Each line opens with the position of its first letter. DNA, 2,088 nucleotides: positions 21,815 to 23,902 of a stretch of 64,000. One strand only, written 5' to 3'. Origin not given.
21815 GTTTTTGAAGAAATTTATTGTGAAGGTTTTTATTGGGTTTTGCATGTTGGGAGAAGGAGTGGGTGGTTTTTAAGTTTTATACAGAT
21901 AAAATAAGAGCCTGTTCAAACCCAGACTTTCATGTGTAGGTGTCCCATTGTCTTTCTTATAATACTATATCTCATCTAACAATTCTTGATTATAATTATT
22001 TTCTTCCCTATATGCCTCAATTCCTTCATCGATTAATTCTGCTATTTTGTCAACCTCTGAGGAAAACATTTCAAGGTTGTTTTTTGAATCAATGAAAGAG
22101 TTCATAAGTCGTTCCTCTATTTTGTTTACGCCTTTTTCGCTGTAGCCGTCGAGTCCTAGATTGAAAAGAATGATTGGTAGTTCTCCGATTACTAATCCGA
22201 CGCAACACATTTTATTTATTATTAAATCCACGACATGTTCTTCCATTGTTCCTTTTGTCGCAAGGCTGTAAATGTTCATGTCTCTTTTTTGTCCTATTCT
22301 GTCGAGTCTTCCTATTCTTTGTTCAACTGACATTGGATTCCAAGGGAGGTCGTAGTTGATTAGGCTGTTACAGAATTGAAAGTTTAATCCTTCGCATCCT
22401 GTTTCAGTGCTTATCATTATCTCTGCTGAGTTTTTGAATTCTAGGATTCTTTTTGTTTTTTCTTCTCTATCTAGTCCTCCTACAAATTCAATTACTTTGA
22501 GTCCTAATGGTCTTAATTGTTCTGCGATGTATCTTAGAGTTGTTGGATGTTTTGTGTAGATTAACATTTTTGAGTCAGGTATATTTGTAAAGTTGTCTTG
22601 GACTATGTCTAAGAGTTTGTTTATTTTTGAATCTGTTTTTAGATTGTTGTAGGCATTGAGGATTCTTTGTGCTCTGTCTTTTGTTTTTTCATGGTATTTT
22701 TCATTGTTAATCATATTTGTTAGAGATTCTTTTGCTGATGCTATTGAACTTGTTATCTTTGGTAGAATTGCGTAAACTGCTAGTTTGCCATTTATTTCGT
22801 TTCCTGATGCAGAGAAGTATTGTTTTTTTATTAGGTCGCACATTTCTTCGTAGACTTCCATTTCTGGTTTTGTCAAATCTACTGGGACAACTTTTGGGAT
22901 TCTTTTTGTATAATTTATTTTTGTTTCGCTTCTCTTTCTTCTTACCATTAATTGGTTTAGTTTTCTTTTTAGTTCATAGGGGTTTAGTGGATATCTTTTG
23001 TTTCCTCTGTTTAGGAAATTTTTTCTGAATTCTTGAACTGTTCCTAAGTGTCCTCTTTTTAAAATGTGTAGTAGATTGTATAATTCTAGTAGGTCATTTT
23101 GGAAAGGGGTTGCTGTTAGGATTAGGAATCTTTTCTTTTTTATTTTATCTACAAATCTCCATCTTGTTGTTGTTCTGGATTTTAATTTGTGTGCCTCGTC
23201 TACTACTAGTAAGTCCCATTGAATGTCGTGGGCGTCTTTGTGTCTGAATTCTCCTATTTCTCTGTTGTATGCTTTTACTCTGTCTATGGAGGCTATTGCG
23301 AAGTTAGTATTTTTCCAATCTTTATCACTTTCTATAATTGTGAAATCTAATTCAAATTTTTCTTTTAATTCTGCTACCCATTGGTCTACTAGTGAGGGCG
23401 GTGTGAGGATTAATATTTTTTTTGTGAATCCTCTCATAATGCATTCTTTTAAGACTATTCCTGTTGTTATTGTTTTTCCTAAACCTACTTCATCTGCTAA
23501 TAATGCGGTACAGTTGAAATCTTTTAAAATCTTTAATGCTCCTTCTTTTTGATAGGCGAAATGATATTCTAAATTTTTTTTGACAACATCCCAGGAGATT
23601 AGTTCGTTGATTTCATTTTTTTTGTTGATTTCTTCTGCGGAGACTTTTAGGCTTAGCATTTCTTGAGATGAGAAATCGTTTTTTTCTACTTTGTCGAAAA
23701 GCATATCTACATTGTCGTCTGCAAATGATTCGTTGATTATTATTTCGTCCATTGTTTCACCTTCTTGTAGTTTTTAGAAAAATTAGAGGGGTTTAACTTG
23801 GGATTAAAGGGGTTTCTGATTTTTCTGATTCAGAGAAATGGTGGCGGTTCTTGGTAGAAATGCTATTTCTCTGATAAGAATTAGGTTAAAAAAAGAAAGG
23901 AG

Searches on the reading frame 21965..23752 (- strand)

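Call 89: search_protein_families(library=ncbifam, proteins=[window:21965-23752:-], max_evalue=1e-10)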
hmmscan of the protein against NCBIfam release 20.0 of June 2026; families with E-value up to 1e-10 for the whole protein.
window:21965-23752:- (595 aa): 10 families
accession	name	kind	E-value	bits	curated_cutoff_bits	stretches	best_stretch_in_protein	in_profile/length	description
NF038317.1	DISARM_DrmD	equivalog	5.9e-65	220.2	610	2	368-528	478-656/1021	DISARM system SNF2-like helicase DrmD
NF038318.1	DISARM_DrmD_b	equivalog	4.8e-63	213.6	950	2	82-317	49-287/868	DISARM system SNF2-like helicase DrmD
NF041062.1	DpdE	equivalog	8.9e-59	199.4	500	2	66-246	156-329/1048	protein DpdE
NF003426.0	PRK04914.1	equivalog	6.4e-55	186.8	576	2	34-243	127-343/959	RNA polymerase-associated protein RapA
NF042964.1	phospholipD_antiphage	equivalog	1e-42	146.5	1100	2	339-533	630-837/895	phospholipase D-like domain-containing anti-phage protein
NF053675.1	pilus_reg_Snf2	equivalog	7e-36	123.7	1100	1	66-518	587-1004/1029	pilus expression-regulating Snf2 family helicase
NF058637.1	helic_SCO1167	equivalog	1.1e-30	106.4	1200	1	74-518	482-906/932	SCO1167/SCO6262 family helicase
NF010337.0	PRK13766.1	equivalog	6.6e-18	64.2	610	1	338-506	318-485/781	Hef nuclease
NF041790.1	anti-phage_ZorD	equivalog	3.2e-17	61.8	1500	0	178-286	725-832/1035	type I Zorya anti-phage system protein ZorD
NF008744.0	PRK11776.1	equivalog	1.9e-11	43.2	524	1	350-489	203-339/460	ATP-dependent RNA helicase DbpA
